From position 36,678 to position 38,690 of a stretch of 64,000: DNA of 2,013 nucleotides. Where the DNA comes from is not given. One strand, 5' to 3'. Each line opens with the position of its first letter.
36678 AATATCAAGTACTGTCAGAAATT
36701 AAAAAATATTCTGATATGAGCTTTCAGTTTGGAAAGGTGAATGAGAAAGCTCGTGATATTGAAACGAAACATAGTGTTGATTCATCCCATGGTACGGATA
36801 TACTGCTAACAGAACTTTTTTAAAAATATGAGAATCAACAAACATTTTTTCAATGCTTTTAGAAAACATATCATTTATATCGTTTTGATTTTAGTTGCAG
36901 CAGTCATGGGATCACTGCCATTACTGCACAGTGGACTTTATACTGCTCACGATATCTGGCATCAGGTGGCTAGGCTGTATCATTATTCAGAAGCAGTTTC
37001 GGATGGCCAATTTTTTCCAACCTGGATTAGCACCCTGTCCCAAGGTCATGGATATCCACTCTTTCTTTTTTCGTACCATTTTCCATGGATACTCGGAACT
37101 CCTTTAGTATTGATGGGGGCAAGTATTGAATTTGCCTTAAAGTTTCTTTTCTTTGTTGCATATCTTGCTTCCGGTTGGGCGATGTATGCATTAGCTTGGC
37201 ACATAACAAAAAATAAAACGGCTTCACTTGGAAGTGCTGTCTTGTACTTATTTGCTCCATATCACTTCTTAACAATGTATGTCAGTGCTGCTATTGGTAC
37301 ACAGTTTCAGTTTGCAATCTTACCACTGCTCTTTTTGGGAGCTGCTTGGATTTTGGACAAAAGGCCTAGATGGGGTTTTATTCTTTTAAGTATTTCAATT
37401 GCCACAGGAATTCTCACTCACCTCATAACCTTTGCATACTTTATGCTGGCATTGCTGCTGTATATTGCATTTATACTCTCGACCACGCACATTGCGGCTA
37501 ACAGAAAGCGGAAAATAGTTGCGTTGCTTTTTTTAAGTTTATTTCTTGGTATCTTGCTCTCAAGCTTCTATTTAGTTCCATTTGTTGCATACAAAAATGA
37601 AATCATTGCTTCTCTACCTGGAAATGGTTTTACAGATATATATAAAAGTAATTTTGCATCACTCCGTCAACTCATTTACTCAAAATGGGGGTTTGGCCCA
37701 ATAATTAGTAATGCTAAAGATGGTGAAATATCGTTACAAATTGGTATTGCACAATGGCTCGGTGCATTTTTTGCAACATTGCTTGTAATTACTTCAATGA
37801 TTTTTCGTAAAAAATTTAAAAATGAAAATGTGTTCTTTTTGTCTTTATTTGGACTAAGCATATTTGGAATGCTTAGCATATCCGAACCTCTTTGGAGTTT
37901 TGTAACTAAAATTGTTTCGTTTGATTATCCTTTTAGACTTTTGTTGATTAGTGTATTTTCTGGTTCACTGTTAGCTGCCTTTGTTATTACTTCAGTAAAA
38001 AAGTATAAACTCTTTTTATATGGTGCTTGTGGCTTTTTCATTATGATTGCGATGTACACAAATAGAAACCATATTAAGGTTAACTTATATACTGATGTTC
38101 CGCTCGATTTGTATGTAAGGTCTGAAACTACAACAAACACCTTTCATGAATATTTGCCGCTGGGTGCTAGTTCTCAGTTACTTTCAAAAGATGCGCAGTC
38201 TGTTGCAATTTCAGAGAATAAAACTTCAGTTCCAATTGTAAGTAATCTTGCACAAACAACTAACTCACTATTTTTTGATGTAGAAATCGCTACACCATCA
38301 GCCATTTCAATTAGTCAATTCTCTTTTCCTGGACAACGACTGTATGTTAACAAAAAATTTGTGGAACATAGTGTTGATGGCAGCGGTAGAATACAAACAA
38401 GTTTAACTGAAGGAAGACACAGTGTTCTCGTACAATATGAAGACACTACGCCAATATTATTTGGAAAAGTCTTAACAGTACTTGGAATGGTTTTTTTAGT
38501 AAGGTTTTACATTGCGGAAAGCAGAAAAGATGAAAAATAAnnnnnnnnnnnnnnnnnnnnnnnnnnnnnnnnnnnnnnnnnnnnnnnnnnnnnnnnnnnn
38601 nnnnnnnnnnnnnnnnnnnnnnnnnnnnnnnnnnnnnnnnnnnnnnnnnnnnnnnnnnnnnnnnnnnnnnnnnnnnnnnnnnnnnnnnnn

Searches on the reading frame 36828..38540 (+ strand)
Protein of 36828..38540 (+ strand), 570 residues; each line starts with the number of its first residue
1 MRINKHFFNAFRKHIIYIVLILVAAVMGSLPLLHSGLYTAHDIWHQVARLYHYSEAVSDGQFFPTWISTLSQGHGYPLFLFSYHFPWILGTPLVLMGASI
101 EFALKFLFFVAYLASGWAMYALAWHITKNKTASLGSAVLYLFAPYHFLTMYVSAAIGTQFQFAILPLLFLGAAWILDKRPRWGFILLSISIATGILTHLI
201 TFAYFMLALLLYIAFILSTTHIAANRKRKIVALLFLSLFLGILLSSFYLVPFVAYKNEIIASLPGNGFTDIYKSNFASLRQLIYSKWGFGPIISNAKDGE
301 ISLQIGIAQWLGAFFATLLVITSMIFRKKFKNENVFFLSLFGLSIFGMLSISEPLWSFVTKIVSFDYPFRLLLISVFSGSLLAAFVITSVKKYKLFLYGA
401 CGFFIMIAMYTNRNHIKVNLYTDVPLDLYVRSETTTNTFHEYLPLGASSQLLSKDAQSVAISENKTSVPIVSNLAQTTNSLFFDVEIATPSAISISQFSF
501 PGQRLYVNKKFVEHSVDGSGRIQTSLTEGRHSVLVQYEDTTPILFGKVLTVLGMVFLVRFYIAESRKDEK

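Call 4: search_protein_families(library=pfam, proteins=[window:36828-38540:+], max_evalue=1)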
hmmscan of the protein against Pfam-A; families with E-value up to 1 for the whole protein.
window:36828-38540:+ (570 aa): 1 family
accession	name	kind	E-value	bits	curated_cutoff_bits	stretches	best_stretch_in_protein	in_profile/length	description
PF10131.15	PTPS_related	-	2.3e-05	23.5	26.4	1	85-257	7-170/621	6-pyruvoyl-tetrahydropterin synthase related domain; membrane protein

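Call 5: search_protein_families(library=ncbifam, proteins=[window:36828-38540:+], max_evalue=1)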
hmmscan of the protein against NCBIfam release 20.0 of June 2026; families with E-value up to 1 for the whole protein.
window:36828-38540:+ (570 aa): 0 families

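Call 48: find_homologous_proteins(query=window:36828-38540:+, max_evalue=0.001)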
Query window:36828-38540:+ (570 aa): 297 proteins with E <= 0.001 among 8000 candidates; the best 120 are listed.
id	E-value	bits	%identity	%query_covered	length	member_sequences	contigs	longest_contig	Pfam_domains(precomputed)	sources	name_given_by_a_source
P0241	0.0e+0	1247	100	100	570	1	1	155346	-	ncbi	-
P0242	4.0e-228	777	61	100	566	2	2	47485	PF10131.16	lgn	-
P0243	2.1e-180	619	52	99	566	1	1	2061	-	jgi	jgi:hypothetical protein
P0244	3.3e-166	573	52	94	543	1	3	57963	-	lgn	-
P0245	1.2e-156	541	47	95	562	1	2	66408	PF10131.16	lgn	-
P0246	6.2e-153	529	48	97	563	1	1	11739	-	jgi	jgi:hypothetical protein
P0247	2.5e-146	507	45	96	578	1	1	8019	PF10131.16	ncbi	-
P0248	2.1e-145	504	46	97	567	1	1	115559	-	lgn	-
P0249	2.6e-143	497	48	96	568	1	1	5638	-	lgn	-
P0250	3.4e-142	493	44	96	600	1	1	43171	-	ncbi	-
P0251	3.8e-142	493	43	99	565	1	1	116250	-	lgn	-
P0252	2.0e-141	491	44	99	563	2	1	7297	-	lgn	-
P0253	8.0e-141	489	45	94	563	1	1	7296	PF10131.16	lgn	-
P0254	9.9e-140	485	45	97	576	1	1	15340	-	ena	-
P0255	2.3e-139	484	44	98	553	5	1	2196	PF10131.16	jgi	-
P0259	1.6e-138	481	44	96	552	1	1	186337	PF10131.16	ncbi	-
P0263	6.8e-136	472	44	98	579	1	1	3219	PF10131.16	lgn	-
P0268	3.5e-135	470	44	94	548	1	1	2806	PF10131.16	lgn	-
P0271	7.6e-134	466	44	98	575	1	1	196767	PF10131.16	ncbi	-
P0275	1.6e-132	461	44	95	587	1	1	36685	PF10131.16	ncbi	-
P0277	4.4e-132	460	43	98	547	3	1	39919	PF10131.16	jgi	-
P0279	7.4e-132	459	42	96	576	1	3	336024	PF10131.16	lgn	-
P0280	8.5e-132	459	45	96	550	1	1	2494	PF10131.16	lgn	-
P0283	1.6e-130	455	44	93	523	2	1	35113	PF10131.16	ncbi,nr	ncbi:MAG: hypothetical protein COY80_04690 [Candidatus Pacebacteria bacterium CG_4_10_14_0_8_um_filt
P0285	3.8e-130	453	41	99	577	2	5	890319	-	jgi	jgi:hypothetical protein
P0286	4.9e-130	453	43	98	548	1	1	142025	PF10131.16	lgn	-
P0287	7.3e-130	453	43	93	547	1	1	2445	PF10131.16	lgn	-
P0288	3.5e-129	450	41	99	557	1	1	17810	PF10131.16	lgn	-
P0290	9.3e-129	449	44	94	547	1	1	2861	PF10131.16,PF20176.4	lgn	-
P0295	7.6e-128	446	44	92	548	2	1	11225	PF10131.16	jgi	-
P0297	1.6e-127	445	43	92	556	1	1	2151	PF10131.16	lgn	-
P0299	4.2e-127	443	43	94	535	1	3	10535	PF10131.16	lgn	-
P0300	4.2e-127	443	43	92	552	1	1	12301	PF10131.16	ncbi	-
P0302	5.2e-127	443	44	94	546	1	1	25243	PF10131.16,PF20176.4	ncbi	-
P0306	2.3e-126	441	43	96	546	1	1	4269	PF10131.16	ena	-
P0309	4.0e-126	440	43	96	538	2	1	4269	PF10131.16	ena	-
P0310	4.5e-126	440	42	95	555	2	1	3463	PF10131.16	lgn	-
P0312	5.9e-126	440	40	97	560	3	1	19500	PF10131.16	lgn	-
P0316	1.2e-125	439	42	98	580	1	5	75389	PF10131.16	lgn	-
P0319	2.5e-125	438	42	92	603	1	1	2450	PF10131.16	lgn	-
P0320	3.1e-125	437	42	95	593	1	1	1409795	-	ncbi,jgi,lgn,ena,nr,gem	ncbi:MAG TPA: hypothetical protein VD999_04845 [Vitreimonas sp.]|nr:hypothetical protein [Vitreimona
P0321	4.7e-125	437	42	96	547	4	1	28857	PF10131.16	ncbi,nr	ncbi:MAG: hypothetical protein GW925_00735 [Candidatus Pacebacteria bacterium]|nr:hypothetical prote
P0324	8.2e-125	436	44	92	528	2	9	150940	-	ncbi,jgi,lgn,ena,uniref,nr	ncbi:hypothetical protein A3D83_01095 [Candidatus Daviesbacteria bacterium RIFCSPHIGHO2_02_FULL_41_1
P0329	2.1e-124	435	41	97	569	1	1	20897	PF10131.16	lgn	-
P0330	2.6e-124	434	43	93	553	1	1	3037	PF10131.16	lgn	-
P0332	2.9e-124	434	42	95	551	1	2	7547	PF10131.16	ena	-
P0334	4.7e-124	433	42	94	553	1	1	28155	PF10131.16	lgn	-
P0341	2.1e-123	431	42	98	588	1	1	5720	PF10131.16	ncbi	-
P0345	4.7e-123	430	40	97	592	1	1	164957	PF10131.16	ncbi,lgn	-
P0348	6.3e-123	430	42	98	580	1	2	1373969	-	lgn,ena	-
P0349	7.7e-123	429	41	96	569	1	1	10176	PF10131.16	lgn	-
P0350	8.4e-123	429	42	92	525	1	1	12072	PF10131.16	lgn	-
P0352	1.1e-122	429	40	97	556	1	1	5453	PF10131.16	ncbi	-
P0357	2.4e-122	428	41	97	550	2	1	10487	PF10131.16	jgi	jgi:hypothetical protein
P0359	3.0e-122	427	42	100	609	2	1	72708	PF10131.16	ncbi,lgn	-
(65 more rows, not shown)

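Call 50: find_encoding_contigs(protein=P0320, flank=8000, max_places=2)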
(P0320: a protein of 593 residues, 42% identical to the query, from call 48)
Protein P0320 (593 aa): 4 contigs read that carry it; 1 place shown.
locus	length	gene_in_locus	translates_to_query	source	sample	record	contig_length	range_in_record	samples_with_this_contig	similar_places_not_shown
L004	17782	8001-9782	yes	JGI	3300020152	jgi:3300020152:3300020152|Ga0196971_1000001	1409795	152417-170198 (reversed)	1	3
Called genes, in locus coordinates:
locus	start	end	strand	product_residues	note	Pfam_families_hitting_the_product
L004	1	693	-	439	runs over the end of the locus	PF08245:Mur_ligase_M, PF02875:Mur_ligase_C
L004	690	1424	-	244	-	-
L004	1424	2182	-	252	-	PF07224:Chlorophyllase (weak), PF00561:Abhydrolase_1, PF12146:Hydrolase_4, PF12697:Abhydrolase_6, PF12695:Abhydrolase_5 (faint), PF00561:Abhydrolase_1, PF08386:Abhydrolase_4 (faint)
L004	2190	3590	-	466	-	PF00496:SBP_bac_5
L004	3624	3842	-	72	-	PF03840:SecG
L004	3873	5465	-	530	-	PF12072:RNase_Y_N, PF00013:KH_1 (faint), PF01966:HD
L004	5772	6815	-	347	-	PF00154:RecA_N, PF08423:Rad51, PF06745:ATPase (weak), PF27531:MT3502_N (weak), PF21096:RecA_C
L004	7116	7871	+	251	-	-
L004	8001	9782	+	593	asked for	-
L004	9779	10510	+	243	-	PF00535:Glycos_transf_2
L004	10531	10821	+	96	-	PF12674:Zn_ribbon_2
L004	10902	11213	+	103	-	-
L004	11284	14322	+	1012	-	PF00580:UvrD-helicase, PF01443:Viral_helicase1 (faint), PF13245:AAA_19, PF13604:AAA_30 (faint), PF13361:UvrD_C, PF13538:UvrD_C_2 (faint), PF12705:PDDEXK_1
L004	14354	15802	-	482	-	PF02366:PMT, PF13231:PMT_2, PF16192:PMT_4TMC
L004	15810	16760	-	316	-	PF01040:UbiA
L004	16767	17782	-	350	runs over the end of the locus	PF00953:Glycos_transf_4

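Call 92: find_encoding_contigs(protein=P0285, flank=3500, max_places=1)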
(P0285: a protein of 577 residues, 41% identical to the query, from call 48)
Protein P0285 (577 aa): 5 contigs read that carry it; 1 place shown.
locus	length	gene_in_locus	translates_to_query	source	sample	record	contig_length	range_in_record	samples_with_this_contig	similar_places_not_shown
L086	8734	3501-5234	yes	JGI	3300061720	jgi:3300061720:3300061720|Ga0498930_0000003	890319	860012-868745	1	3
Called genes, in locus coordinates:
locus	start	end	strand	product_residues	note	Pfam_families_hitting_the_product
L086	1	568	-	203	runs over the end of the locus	PF00702:Hydrolase, PF13419:HAD_2 (weak)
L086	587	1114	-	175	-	PF22741:PTP-NADK, PF22785:Tc-R-P, PF00782:DSPc, PF22784:PTP-SAK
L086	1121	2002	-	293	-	PF00781:DAGK_cat, PF19279:YegS_C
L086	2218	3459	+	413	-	PF07690:MFS_1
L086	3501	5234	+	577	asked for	-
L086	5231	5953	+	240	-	PF00535:Glycos_transf_2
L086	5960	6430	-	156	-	PF02388:FemAB (weak)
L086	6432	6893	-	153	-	-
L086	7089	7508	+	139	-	-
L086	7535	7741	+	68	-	-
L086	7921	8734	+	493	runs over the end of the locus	PF03193:RsgA_GTPase (faint), PF13555:AAA_29 (faint), PF00005:ABC_tran, PF01926:MMR_HSR1 (faint), PF13304:AAA_21 (faint), PF02463:SMC_N (weak), PF12848:ABC_tran_Xtn (weak), PF00005:ABC_tran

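Call 93: find_encoding_contigs(protein=P0348, flank=3500, max_places=1)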
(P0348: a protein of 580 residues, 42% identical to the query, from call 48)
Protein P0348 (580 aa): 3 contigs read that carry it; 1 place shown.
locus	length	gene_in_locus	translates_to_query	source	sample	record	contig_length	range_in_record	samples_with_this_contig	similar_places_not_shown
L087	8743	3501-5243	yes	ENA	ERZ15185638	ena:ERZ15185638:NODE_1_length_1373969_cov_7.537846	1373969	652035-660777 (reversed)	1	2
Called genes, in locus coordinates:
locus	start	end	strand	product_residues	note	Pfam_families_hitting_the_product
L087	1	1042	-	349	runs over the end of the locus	PF13439:Glyco_transf_4, PF00534:Glycos_transf_1, PF13692:Glyco_trans_1_4, PF20706:GT4-conflict (weak)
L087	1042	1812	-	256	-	PF00535:Glycos_transf_2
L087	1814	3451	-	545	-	-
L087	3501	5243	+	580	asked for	-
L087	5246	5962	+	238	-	PF00535:Glycos_transf_2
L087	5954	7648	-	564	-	-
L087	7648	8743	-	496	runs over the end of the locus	-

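Call 94: find_encoding_contigs(protein=P0324, flank=3500, max_places=1)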
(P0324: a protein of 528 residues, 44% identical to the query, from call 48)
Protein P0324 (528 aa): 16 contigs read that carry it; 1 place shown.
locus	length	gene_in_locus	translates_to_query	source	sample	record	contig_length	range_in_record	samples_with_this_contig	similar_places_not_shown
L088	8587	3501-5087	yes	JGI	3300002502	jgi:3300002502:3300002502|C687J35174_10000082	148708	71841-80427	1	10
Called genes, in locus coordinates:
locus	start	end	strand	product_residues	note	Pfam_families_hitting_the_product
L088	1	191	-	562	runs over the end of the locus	PF10131:PTPS_related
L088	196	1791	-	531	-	PF02366:PMT, PF13231:PMT_2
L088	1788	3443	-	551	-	PF02366:PMT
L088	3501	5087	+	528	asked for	-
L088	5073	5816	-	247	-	PF00535:Glycos_transf_2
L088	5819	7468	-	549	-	PF02366:PMT (weak), PF13231:PMT_2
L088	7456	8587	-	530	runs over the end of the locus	PF13231:PMT_2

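Call 95: find_encoding_contigs(protein=P0271, flank=3500, max_places=1)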
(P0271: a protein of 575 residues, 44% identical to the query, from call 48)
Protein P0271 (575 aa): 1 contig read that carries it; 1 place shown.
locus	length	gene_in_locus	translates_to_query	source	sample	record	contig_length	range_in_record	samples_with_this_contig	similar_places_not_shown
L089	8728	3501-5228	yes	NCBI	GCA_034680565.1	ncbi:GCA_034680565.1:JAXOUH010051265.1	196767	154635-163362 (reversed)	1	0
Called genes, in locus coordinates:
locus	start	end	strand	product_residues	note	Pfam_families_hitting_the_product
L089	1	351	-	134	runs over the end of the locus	-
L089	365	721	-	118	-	-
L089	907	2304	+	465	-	-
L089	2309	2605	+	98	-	-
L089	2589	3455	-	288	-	PF01149:Fapy_DNA_glyco, PF06831:H2TH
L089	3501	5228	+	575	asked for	PF10131:PTPS_related (weak)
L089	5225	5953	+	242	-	PF00535:Glycos_transf_2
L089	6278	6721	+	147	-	-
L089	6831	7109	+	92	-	-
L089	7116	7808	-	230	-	-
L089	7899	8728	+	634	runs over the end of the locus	PF13399:LytR_C (weak)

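Call 98: find_encoding_contigs(protein=P0241, flank=1000, max_places=2)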
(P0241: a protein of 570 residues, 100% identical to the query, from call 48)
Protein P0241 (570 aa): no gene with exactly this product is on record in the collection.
